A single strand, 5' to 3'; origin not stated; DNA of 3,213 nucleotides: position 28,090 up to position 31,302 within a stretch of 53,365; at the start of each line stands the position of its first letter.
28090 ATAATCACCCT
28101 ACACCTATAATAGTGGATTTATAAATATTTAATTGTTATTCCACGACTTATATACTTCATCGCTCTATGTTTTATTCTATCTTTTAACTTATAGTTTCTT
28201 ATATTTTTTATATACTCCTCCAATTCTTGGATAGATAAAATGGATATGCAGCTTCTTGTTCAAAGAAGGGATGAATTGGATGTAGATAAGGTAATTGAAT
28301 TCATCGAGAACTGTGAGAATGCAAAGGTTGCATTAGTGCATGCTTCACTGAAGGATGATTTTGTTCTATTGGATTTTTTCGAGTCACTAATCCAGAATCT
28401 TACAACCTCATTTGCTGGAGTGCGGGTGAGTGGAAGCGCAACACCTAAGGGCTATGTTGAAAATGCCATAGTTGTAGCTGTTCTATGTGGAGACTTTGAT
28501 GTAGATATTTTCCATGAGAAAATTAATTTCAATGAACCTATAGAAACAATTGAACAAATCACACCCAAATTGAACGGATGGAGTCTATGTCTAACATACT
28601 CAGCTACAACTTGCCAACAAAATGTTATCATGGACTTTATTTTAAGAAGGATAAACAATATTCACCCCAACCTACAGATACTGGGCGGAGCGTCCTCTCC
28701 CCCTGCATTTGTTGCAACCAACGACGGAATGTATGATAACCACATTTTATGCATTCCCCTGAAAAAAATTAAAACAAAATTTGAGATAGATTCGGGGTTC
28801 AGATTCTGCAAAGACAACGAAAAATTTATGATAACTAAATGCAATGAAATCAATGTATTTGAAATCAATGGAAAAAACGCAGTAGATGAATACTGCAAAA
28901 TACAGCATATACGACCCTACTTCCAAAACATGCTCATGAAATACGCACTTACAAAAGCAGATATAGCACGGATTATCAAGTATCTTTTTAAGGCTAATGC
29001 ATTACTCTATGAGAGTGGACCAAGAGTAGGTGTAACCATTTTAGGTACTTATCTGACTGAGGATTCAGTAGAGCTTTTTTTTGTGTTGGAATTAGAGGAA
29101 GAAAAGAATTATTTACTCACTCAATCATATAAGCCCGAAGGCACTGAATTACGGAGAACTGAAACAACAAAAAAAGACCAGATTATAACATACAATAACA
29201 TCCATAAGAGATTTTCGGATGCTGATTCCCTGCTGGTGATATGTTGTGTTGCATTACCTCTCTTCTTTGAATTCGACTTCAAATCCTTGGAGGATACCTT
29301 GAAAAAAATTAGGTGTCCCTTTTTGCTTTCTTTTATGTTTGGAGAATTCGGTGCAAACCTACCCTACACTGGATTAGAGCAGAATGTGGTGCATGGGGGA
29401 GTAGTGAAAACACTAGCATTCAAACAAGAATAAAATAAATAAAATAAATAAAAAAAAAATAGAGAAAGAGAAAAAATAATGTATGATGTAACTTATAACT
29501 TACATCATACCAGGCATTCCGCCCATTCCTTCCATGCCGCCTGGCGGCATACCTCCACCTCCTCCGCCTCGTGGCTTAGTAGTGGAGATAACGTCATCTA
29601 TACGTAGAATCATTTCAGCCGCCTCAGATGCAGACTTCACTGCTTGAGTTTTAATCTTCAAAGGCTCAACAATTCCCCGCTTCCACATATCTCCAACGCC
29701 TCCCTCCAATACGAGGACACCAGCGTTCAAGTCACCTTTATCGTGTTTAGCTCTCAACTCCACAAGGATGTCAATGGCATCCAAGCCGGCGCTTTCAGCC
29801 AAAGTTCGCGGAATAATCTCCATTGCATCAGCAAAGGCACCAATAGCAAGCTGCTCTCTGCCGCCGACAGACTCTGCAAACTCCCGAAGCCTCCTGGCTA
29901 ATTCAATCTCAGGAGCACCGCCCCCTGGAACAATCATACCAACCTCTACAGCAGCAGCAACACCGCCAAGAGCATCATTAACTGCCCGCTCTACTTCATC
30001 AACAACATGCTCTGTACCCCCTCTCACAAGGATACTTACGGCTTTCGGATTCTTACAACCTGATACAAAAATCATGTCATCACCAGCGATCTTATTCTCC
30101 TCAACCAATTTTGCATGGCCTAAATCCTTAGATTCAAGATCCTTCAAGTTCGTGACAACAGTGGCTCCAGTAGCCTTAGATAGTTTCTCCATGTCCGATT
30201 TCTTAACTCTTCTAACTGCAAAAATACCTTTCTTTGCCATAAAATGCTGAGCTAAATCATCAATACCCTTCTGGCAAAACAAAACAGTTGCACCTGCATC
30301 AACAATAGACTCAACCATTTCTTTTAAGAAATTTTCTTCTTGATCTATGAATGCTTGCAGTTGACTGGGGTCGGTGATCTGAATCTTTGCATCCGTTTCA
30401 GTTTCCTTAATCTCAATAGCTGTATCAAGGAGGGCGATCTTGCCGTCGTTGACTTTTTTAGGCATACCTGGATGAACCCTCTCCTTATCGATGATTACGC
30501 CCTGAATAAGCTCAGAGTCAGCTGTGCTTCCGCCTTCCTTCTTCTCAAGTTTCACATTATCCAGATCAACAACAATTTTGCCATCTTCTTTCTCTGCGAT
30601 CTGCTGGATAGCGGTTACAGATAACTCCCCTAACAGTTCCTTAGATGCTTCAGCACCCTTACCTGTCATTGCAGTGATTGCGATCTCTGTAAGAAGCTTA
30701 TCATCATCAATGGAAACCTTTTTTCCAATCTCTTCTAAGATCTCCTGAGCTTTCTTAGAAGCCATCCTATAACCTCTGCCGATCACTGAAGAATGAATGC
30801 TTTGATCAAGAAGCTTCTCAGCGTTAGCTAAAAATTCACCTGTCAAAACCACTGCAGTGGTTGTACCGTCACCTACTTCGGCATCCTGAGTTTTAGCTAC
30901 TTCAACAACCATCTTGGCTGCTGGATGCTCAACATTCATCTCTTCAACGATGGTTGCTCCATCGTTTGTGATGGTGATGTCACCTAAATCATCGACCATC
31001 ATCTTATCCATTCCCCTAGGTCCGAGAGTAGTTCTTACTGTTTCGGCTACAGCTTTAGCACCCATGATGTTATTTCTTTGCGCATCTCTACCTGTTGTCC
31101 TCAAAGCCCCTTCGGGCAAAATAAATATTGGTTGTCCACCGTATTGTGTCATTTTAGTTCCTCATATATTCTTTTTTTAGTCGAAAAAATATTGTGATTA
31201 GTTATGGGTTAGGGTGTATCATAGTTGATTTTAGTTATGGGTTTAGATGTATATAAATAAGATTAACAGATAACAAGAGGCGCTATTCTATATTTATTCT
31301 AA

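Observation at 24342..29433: FIST - GGR - GGR - FIST cluster with a compositionally foreign core whose edges fall inside the FIST genes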

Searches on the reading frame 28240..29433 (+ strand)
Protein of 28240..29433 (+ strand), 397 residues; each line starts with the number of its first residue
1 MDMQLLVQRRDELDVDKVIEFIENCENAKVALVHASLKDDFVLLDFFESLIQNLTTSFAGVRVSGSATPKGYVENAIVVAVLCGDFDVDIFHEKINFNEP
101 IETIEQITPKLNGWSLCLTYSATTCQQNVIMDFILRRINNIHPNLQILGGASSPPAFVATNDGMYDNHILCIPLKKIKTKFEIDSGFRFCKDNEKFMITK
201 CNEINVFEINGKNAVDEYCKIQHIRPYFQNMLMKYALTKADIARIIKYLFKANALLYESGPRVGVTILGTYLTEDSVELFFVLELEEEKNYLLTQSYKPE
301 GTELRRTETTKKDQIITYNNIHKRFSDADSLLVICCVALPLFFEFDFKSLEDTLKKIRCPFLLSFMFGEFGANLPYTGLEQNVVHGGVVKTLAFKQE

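Call 3: search_protein_families(library=pfam, proteins=[window:28240-29433:+], max_evalue=0.01)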
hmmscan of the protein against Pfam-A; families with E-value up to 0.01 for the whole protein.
window:28240-29433:+ (397 aa): 1 family
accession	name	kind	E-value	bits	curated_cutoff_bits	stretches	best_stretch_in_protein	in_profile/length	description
PF08495.15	FIST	-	7.1e-08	33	23.2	1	49-212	15-189/189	FIST N domain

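Call 4: search_protein_families(library=ncbifam, proteins=[window:28240-29433:+], max_evalue=0.01)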
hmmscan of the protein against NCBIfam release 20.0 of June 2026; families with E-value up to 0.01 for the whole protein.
window:28240-29433:+ (397 aa): 0 families

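Call 35: find_homologous_proteins(query=window:28240-29430:+)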
Query window:28240-29430:+ (397 aa): 18 proteins with E <= 0.001 among 2468 candidates.
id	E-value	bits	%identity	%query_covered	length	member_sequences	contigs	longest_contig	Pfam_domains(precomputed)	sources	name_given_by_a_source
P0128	4.3e-266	900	100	100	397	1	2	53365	PF08495.16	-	-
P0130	2.1e-164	565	61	99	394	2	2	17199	PF08495.16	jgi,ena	-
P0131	1.1e-144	500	57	99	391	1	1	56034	PF08495.16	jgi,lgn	jgi:hypothetical protein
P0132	1.0e-139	484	53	99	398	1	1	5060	PF08495.16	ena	-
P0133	6.2e-124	432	48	99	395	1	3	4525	PF08495.16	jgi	-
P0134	3.5e-123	430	51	99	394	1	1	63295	PF08495.16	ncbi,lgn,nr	ncbi:MAG: hypothetical protein JW778_04615 [Candidatus Altiarchaeota archaeon]|nr:hypothetical prote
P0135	5.5e-121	422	48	99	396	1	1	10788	PF08495.16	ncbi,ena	-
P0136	5.5e-119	416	50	99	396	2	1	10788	PF08495.16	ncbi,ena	-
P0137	1.9e-118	414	47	99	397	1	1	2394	PF08495.16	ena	-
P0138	5.5e-118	412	47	99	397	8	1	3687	PF08495.16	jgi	-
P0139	1.8e-115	404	45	96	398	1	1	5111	PF08495.16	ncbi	ncbi:MAG: FIST N-terminal domain-containing protein [Candidatus Aenigmatarchaeota archaeon]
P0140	1.4e-114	401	47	99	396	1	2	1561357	PF08495.16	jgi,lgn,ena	-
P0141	3.7e-113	397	45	99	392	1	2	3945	PF08495.16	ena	-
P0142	1.1e-112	395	43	99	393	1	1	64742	PF08495.16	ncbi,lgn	-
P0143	3.3e-107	377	45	100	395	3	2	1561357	PF08495.16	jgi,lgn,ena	-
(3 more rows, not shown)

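Call 37: find_encoding_contigs(protein=P0130, flank=10000, max_places=1)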
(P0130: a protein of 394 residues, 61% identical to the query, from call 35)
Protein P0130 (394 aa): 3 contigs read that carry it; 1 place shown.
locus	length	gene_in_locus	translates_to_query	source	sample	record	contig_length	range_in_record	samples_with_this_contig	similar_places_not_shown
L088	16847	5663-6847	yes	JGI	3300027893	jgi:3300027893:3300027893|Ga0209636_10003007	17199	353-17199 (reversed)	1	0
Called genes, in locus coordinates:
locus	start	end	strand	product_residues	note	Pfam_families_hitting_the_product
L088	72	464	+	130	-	PF08279:HTH_11 (faint), PF09339:HTH_IclR (faint), PF13412:HTH_24 (faint), PF13730:HTH_36 (faint), PF12802:MarR_2 (faint)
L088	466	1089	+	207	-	-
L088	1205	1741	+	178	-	PF00708:Acylphosphatase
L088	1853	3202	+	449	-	PF08495:FIST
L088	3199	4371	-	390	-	PF00890:FAD_binding_2 (weak), PF01266:DAO, PF01494:FAD_binding_3, PF01946:Thi4, PF03486:HI0933_like (weak), PF05834:Lycopene_cycl (weak), PF12831:FAD_oxidored, PF13450:NAD_binding_8 (weak), +1 more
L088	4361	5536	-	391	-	PF00890:FAD_binding_2 (weak), PF01134:GIDA, PF01266:DAO (faint), PF12831:FAD_oxidored (weak), PF01494:FAD_binding_3, PF22578:GGR_cat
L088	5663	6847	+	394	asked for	PF08495:FIST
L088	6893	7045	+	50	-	-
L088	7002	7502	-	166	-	-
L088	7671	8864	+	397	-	PF08495:FIST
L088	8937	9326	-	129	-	PF01850:PIN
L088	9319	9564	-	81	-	-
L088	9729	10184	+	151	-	PF20935:DUF6847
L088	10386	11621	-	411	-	PF13240:Zn_Ribbon_1 (weak), PF02830:V4R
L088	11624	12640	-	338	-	-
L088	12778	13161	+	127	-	PF00571:CBS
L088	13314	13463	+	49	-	-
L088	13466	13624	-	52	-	PF04014:MazE_antitoxin (weak)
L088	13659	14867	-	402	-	PF01676:Metalloenzyme, PF10143:PhosphMutase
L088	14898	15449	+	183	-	PF01864:CarS-like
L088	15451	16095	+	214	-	PF22175:Ogg-HhH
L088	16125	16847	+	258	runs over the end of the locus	PF00149:Metallophos, PF12850:Metallophos_2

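Call 38: find_encoding_contigs(protein=P0131, flank=10000, max_places=1)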
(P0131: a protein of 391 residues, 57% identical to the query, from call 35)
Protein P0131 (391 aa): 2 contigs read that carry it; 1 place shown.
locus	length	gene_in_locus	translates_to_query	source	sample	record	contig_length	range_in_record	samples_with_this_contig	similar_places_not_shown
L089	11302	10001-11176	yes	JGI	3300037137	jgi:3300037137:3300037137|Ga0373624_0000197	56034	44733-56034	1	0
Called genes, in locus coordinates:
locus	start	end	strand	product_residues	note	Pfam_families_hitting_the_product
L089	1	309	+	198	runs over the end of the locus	-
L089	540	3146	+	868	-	-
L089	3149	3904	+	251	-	-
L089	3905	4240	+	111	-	-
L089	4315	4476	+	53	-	-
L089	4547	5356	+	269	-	PF03796:DnaB_C (weak), PF06745:ATPase, PF07088:GvpD_P-loop (faint)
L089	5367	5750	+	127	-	-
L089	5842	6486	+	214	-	-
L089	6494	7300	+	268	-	-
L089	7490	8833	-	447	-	PF08495:FIST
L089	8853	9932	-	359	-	PF01266:DAO (faint), PF01494:FAD_binding_3 (faint)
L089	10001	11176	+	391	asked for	PF08495:FIST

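Call 39: find_encoding_contigs(protein=P0134, flank=10000, max_places=1)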
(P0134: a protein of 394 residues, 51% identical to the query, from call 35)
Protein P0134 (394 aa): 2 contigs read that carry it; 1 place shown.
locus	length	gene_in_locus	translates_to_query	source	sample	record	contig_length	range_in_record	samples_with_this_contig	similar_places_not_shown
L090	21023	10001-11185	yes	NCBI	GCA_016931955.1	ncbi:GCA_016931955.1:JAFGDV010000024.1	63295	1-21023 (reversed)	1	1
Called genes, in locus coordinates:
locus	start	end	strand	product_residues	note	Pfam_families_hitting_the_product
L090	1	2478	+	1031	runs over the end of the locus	-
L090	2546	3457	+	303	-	-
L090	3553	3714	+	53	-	-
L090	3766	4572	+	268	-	PF06745:ATPase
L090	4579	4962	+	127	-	-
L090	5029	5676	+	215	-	-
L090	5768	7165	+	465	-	PF08495:FIST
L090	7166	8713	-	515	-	PF02310:B12-binding, PF04055:Radical_SAM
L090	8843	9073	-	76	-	PF12797:Fer4_2 (faint), PF12837:Fer4_6 (weak), PF13237:Fer4_10, PF14697:Fer4_21 (weak), PF12838:Fer4_7, PF13187:Fer4_9, PF13484:Fer4_16 (weak), PF00037:Fer4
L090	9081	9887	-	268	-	PF00037:Fer4 (faint), PF13187:Fer4_9 (weak), PF12797:Fer4_2 (faint), PF13237:Fer4_10 (weak), PF12838:Fer4_7 (weak)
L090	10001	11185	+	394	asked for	PF08495:FIST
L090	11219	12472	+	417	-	PF02830:V4R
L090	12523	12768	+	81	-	PF15919:HicB_lk_antitox (weak)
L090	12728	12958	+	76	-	PF07927:HicA_toxin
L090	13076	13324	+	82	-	PF04014:MazE_antitoxin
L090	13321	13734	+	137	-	PF13470:PIN_3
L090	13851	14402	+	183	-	PF01909:NTP_transf_2, PF18765:Polbeta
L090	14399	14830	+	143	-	PF05168:HEPN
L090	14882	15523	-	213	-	PF09335:VTT_dom (weak)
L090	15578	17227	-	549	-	PF00118:Cpn60_TCP1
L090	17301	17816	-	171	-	PF00011:HSP20 (weak), PF17886:ArsA_HSP20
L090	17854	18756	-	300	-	PF26553:PDDEXK_19, PF01381:HTH_3, PF13560:HTH_31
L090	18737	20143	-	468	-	PF00696:AA_kinase, PF22468:ACT_9, PF13840:ACT_7, PF01842:ACT, PF22468:ACT_9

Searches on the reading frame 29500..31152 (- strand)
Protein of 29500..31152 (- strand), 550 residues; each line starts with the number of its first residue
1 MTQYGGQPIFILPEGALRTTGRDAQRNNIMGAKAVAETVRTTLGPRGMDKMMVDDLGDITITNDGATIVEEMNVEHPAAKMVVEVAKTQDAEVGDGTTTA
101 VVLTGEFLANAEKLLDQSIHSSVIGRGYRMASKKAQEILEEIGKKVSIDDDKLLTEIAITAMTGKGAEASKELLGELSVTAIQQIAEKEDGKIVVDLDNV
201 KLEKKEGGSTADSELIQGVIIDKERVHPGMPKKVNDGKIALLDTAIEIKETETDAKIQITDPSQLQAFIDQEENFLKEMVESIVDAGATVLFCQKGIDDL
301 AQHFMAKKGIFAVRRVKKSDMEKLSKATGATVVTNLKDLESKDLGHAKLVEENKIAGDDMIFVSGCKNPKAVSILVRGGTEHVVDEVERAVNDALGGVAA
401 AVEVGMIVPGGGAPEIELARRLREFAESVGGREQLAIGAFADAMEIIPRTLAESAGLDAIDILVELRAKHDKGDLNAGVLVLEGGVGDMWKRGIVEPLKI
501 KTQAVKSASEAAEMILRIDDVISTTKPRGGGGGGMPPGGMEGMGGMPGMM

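Call 15: find_encoding_contigs(protein=window:29500-31152:-, flank=10000, max_places=4)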
Protein window:29500-31152:- (550 aa): 1 contig read that carries it; 1 place shown.
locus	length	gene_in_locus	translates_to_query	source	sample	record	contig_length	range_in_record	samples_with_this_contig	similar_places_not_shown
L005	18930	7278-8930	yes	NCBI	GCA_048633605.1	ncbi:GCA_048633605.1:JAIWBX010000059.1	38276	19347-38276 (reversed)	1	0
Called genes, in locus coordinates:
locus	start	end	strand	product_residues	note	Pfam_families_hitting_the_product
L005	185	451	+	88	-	-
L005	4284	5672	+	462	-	PF00696:AA_kinase, PF22468:ACT_9, PF13840:ACT_7, PF01842:ACT, PF22468:ACT_9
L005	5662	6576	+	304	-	PF26553:PDDEXK_19, PF01381:HTH_3 (weak), PF12844:HTH_19 (faint)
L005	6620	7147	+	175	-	PF00011:HSP20, PF17886:ArsA_HSP20 (weak)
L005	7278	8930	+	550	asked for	PF00118:Cpn60_TCP1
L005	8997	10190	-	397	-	PF08495:FIST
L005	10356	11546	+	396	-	PF00890:FAD_binding_2 (weak), PF01266:DAO (faint), PF03486:HI0933_like (weak), PF07992:Pyr_redox_2 (faint), PF12831:FAD_oxidored (weak), PF01494:FAD_binding_3, PF22578:GGR_cat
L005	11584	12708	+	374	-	PF01266:DAO (faint), PF01494:FAD_binding_3, PF03486:HI0933_like (weak), PF04820:Trp_halogenase (faint), PF05834:Lycopene_cycl (faint), PF07992:Pyr_redox_2 (faint), PF12831:FAD_oxidored, PF22578:GGR_cat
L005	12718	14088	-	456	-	PF08495:FIST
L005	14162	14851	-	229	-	-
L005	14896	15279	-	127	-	-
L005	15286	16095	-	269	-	PF03796:DnaB_C (weak), PF06745:ATPase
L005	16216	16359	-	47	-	-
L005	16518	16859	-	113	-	-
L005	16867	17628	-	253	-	-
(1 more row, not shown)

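Call 34: list_cluster_members(proteins=[window:29500-31149:-, window:22335-23141:+, window:23151-23531:+, window:24342-25709:+, window:25722-26846:-, window:26884-28074:-, window:28240-29430:+, window:31283-31807:-, window:23579-24265:+])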
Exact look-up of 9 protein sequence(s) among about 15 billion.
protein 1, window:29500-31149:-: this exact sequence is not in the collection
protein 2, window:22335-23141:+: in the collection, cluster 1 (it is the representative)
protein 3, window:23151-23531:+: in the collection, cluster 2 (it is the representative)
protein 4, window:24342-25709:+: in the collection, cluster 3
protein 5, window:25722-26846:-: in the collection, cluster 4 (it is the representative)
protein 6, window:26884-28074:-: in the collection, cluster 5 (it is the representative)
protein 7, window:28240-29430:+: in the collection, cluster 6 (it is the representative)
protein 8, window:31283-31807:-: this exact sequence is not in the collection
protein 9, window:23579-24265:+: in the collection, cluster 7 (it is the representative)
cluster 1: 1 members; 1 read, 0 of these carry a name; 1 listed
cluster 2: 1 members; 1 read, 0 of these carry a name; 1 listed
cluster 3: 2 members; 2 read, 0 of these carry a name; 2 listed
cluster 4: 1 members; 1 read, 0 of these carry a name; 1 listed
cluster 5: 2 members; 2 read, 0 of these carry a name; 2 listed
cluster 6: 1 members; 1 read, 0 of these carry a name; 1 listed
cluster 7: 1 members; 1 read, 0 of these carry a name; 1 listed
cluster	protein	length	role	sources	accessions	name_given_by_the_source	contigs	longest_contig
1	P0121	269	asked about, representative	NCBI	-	-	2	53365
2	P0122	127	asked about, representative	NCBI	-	-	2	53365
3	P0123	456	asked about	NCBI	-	-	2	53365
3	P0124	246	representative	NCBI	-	-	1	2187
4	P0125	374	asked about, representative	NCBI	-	-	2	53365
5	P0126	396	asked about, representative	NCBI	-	-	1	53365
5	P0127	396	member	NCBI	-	-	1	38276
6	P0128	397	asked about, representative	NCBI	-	-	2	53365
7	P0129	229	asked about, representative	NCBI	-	-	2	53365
